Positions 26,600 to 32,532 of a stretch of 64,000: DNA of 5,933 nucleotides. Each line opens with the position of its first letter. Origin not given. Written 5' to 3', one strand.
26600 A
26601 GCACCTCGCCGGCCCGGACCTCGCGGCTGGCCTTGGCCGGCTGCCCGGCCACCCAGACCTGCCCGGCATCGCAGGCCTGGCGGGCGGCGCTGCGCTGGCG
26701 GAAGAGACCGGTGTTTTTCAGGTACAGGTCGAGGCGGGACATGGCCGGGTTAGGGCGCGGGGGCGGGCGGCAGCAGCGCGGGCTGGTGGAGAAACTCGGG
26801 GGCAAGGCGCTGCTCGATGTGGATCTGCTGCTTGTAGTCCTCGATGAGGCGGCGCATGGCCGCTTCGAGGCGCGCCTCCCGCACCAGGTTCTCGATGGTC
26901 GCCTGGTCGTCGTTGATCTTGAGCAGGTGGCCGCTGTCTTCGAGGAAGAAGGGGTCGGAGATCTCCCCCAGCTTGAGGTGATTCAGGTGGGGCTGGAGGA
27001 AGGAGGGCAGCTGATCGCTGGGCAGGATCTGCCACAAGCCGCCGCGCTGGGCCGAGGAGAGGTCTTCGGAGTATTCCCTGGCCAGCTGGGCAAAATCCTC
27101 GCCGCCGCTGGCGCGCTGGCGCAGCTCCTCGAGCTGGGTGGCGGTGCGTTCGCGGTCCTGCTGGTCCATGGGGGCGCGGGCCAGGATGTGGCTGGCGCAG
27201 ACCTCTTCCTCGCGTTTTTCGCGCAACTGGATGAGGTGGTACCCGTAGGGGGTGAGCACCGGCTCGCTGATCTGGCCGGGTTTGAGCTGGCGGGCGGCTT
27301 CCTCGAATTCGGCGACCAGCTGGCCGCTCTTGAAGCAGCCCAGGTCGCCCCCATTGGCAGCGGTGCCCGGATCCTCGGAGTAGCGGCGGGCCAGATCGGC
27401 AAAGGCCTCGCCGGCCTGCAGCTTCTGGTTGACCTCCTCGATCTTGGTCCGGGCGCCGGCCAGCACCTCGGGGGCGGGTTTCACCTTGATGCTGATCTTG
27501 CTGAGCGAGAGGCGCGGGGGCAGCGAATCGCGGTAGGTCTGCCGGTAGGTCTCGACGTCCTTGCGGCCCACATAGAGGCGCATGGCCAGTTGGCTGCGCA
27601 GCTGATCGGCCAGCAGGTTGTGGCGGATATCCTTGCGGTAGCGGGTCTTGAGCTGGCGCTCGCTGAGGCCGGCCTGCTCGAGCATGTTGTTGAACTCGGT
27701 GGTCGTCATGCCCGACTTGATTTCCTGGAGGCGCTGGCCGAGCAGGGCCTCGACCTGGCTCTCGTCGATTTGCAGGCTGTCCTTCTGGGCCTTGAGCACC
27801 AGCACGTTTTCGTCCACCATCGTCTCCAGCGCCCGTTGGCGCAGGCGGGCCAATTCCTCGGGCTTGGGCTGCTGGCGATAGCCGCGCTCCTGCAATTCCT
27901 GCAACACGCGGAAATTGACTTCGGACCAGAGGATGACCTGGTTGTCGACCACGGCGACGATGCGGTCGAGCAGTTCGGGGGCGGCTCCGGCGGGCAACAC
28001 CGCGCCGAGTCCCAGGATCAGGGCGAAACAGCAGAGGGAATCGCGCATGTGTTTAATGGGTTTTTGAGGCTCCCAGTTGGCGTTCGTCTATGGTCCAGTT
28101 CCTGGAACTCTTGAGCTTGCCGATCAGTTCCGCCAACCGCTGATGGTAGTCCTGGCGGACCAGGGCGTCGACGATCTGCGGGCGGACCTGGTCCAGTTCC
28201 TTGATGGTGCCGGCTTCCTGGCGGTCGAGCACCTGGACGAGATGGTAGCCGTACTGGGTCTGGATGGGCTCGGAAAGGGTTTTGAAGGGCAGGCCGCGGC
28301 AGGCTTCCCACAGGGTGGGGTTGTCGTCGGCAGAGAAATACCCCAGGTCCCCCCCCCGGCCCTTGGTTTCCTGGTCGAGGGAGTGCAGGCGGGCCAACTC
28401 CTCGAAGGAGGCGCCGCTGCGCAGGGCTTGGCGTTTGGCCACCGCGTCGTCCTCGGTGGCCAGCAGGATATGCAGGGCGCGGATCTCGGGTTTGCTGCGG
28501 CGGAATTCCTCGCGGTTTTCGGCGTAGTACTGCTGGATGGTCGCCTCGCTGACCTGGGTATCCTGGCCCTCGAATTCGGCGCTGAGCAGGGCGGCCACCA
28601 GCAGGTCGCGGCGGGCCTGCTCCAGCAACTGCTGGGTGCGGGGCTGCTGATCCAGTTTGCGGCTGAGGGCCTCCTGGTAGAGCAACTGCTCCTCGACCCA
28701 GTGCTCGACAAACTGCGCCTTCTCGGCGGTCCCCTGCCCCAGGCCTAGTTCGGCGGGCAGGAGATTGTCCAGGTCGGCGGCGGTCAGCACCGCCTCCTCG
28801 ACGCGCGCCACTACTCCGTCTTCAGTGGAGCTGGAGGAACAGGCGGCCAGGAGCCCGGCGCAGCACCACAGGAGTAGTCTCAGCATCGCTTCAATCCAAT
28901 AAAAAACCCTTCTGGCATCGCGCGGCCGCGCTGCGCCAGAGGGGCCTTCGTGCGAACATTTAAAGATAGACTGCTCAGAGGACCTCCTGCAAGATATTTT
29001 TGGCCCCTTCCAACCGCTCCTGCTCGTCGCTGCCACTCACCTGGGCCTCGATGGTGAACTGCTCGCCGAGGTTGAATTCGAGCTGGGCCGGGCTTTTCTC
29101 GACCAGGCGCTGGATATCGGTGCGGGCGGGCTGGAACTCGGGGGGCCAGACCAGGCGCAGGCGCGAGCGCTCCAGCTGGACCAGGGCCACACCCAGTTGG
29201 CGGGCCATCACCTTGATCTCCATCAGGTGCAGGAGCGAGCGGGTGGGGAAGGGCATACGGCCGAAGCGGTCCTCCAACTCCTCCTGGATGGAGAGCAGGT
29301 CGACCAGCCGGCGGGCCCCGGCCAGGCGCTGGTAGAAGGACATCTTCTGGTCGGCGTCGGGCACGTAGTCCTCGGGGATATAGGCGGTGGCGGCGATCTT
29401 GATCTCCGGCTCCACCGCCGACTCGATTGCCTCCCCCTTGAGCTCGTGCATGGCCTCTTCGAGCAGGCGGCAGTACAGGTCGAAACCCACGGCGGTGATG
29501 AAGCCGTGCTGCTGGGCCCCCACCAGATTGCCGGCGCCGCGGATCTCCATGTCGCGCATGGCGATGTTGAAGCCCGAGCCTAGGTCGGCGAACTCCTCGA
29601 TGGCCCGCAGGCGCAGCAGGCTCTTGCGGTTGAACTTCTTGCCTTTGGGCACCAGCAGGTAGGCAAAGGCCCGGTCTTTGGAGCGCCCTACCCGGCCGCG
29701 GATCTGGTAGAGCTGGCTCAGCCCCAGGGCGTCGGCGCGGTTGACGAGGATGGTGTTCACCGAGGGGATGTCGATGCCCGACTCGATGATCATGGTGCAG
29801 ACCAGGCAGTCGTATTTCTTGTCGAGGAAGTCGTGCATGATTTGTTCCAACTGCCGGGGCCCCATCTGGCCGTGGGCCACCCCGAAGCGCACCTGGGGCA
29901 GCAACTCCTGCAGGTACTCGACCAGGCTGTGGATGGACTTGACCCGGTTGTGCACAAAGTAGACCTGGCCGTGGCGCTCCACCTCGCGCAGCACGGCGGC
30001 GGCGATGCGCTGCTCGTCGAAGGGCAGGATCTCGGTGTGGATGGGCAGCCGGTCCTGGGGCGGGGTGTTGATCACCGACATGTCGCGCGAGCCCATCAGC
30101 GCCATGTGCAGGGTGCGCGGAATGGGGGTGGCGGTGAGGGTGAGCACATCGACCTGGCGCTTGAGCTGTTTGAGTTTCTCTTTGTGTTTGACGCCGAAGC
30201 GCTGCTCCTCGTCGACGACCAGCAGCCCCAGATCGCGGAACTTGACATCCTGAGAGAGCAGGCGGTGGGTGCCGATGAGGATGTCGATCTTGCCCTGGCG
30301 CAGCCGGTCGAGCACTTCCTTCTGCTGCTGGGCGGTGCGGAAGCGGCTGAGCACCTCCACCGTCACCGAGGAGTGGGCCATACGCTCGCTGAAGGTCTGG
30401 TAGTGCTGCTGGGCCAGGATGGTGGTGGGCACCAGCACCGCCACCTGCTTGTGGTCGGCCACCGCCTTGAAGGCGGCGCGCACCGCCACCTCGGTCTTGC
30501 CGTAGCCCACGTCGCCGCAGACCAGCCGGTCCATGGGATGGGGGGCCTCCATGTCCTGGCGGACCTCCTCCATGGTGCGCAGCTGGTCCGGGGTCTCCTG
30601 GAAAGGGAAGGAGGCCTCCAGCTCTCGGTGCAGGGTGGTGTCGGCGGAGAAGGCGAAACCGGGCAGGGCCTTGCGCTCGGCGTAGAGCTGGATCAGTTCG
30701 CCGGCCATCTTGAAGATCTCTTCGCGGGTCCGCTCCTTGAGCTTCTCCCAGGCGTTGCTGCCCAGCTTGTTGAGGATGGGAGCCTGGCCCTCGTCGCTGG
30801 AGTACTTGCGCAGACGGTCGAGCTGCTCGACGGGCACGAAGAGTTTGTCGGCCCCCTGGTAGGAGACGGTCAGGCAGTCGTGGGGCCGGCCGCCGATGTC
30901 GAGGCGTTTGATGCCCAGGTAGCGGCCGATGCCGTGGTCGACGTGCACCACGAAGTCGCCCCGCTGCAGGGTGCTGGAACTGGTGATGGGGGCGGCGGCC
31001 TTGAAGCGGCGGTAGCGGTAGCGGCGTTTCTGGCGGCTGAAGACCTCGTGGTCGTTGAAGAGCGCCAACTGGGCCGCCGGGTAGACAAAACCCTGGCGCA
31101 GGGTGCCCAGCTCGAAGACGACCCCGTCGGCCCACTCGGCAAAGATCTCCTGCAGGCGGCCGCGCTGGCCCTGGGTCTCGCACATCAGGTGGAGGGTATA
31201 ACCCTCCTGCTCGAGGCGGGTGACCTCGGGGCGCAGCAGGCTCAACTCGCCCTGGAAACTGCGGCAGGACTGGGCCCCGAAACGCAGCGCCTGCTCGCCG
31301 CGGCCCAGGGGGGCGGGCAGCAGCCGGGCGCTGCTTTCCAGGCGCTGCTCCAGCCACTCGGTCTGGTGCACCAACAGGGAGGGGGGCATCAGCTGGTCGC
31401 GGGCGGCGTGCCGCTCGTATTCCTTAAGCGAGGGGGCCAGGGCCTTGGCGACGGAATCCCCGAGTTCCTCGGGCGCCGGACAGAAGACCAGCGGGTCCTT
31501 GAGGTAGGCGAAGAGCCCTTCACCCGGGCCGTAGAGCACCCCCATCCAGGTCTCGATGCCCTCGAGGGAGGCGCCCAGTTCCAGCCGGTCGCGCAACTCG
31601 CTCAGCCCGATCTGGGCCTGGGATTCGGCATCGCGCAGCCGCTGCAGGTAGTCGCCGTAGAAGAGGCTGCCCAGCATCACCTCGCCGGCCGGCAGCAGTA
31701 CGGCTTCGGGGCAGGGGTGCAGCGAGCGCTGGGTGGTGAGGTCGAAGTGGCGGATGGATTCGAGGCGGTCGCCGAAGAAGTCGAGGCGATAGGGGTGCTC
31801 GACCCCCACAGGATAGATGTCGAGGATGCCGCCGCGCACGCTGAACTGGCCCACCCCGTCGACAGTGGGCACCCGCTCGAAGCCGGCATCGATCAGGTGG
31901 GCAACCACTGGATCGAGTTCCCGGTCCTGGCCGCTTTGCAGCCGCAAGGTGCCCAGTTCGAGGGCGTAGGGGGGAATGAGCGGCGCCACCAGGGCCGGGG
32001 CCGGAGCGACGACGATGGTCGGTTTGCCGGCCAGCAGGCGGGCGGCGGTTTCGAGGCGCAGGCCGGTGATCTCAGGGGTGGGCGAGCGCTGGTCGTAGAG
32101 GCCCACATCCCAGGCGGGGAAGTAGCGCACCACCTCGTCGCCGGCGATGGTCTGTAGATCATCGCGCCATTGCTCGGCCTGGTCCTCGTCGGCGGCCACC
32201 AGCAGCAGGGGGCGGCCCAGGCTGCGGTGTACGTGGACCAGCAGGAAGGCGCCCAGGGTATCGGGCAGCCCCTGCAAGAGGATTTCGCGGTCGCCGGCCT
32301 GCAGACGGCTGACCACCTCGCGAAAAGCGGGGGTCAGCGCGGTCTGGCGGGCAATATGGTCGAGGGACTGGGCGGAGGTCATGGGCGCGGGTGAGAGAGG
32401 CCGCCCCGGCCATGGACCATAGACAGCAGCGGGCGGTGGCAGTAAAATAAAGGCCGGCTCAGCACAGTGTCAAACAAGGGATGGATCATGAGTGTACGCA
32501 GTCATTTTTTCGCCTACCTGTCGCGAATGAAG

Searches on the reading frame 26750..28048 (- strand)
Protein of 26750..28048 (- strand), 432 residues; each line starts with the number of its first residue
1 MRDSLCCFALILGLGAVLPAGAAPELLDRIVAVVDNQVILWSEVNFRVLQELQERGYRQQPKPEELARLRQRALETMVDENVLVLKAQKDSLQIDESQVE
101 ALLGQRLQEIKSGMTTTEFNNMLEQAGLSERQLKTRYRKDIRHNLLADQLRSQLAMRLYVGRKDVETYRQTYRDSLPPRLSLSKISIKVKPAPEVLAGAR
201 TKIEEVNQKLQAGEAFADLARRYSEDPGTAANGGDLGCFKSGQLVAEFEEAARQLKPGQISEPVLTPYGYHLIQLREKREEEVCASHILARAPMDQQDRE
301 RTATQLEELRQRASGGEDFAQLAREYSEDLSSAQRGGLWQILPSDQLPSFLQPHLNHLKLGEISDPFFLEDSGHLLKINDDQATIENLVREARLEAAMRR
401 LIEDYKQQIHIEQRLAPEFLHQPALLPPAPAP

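Call 72: search_protein_families(library=pfam, proteins=[window:26750-28048:-], max_evalue=0.0001)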
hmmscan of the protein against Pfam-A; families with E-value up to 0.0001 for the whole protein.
window:26750-28048:- (432 aa): 5 families
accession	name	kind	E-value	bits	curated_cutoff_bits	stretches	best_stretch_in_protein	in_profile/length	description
PF00639.27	Rotamase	-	3.4e-43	147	21.7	2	192-276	11-96/97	PPIC-type PPIASE domain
PF13616.12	Rotamase_3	-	1.7e-40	138.6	22.5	2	179-278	15-115/116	PPIC-type PPIASE domain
PF13145.12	Rotamase_2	-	1.3e-13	52.2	27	1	201-282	34-112/121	PPIC-type PPIASE domain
PF09312.16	SurA_N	-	3.3e-13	50.3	30.8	1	27-151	1-118/118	SurA N-terminal domain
PF13624.11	SurA_N_3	-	3.5e-11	43.6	27.2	1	8-143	25-158/162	SurA-like N-terminal domain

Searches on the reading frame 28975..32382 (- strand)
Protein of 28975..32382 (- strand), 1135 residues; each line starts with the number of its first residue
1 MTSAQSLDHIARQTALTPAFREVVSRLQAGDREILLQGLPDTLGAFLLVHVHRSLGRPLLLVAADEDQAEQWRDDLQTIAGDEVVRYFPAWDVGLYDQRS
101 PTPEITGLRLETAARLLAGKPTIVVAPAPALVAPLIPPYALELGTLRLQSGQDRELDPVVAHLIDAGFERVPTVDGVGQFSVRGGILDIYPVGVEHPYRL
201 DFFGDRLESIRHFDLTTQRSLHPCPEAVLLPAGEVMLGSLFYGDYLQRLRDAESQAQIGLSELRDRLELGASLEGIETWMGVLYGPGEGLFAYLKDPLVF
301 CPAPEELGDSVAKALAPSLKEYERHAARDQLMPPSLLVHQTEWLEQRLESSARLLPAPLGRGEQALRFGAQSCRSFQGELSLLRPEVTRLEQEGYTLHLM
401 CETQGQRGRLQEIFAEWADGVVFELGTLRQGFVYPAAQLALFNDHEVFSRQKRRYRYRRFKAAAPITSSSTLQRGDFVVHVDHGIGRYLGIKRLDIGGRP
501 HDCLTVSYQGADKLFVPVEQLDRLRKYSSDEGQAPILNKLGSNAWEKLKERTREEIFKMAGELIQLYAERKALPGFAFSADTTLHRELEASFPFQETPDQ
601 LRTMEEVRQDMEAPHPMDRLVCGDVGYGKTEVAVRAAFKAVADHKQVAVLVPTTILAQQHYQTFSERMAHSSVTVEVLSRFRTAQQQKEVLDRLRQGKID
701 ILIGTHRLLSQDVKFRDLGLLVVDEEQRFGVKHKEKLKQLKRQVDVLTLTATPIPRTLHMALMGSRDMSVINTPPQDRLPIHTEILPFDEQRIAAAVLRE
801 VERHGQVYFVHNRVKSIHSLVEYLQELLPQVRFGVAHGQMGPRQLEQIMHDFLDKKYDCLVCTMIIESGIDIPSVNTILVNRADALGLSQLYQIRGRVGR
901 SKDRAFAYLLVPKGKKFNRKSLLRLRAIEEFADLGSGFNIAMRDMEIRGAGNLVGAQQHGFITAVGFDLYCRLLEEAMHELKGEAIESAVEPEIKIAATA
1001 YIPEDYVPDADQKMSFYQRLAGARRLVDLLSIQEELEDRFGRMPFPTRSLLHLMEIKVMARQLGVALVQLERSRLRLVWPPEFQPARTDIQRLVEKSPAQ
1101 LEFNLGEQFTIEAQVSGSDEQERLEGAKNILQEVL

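Call 72: search_protein_families(library=pfam, proteins=[window:28975-32382:-], max_evalue=0.0001)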
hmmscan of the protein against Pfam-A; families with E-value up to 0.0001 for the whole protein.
window:28975-32382:- (1135 aa): 6 families
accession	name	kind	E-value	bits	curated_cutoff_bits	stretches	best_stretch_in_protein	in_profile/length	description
PF00270.35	DEAD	-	6.7e-27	94.7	26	1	597-759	1-165/167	DEAD/DEAH box helicase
PF03461.20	TRCF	-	4.7e-23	81.8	25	1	998-1081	3-86/95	TRCF domain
PF00271.37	Helicase_C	-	3.1e-22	79.3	23.5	1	798-901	10-109/110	Helicase conserved C-terminal domain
PF17757.6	UvrB_inter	-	2.8e-21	75.9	22.9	1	146-232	1-88/91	UvrB interaction domain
PF02559.22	CarD_TRCF_RID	-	2e-20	73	23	1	472-528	1-57/57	CarD-like/TRCF RID domain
PF04851.21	ResIII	-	1.9e-09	38.1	22.5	1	600-753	8-162/164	Type III restriction enzyme, res subunit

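Call 77: find_homologous_proteins(query=window:28975-32379:-, max_evalue=1e-50)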
Query window:28975-32379:- (1134 aa): 3044 proteins with E <= 1e-50 among 8000 candidates; the best 120 are listed.
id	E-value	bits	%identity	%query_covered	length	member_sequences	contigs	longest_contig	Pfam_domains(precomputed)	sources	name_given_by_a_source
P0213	0.0e+0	2392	93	100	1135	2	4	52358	PF02559.23,PF00270.36,PF17757.7,PF03461.21,PF00271.38,PF04851.22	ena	-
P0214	0.0e+0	2326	90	100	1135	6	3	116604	PF02559.23,PF00270.36,PF17757.7,PF03461.21,PF00271.38,PF04851.22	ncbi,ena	-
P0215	0.0e+0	2310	90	100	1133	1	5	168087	PF02559.23,PF00270.36,PF17757.7,PF03461.21,PF00271.38,PF04851.22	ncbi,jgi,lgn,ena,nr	ncbi:MAG: transcription-repair coupling factor [Candidatus Handelsmanbacteria bacterium]|nr:transcri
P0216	0.0e+0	2287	89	100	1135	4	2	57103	PF02559.23,PF00270.36,PF17757.7,PF03461.21,PF00271.38,PF04851.22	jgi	jgi:transcription-repair coupling factor (superfamily II helicase)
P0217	0.0e+0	1824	71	100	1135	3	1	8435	PF02559.23,PF00270.36,PF17757.7,PF03461.21,PF00271.38,PF04851.22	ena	-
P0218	0.0e+0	1823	71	100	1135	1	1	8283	PF02559.23,PF00270.36,PF17757.7,PF03461.21,PF00271.38,PF04851.22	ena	-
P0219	0.0e+0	1818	71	100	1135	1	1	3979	PF02559.23,PF00270.36,PF17757.7,PF03461.21,PF00271.38,PF04851.22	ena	-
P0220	0.0e+0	1814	70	100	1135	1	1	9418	PF02559.23,PF00270.36,PF17757.7,PF03461.21,PF00271.38,PF04851.22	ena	-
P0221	0.0e+0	1803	71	100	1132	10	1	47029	PF02559.23,PF00270.36,PF17757.7,PF03461.21,PF00271.38,PF04851.22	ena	-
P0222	0.0e+0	1798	70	100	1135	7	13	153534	PF02559.23,PF00270.36,PF17757.7,PF03461.21,PF00271.38,PF04851.22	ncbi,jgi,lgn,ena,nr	ncbi:MAG: transcription-repair coupling factor [Gemmatimonadetes bacterium]|jgi:transcription-repair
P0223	0.0e+0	1794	70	100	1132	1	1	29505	PF02559.23,PF00270.36,PF17757.7,PF03461.21,PF00271.38,PF04851.22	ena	-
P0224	0.0e+0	1793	70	100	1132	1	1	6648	PF02559.23,PF00270.36,PF17757.7,PF03461.21,PF00271.38,PF04851.22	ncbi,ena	-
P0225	0.0e+0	1792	70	100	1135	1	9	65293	PF02559.23,PF00270.36,PF17757.7,PF03461.21,PF00271.38,PF04851.22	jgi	-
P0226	0.0e+0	1792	70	100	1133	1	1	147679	PF02559.23,PF00270.36,PF17757.7,PF03461.21,PF00271.38,PF04851.22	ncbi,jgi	-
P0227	0.0e+0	1790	70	100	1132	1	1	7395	PF02559.23,PF00270.36,PF17757.7,PF03461.21,PF00271.38,PF04851.22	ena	-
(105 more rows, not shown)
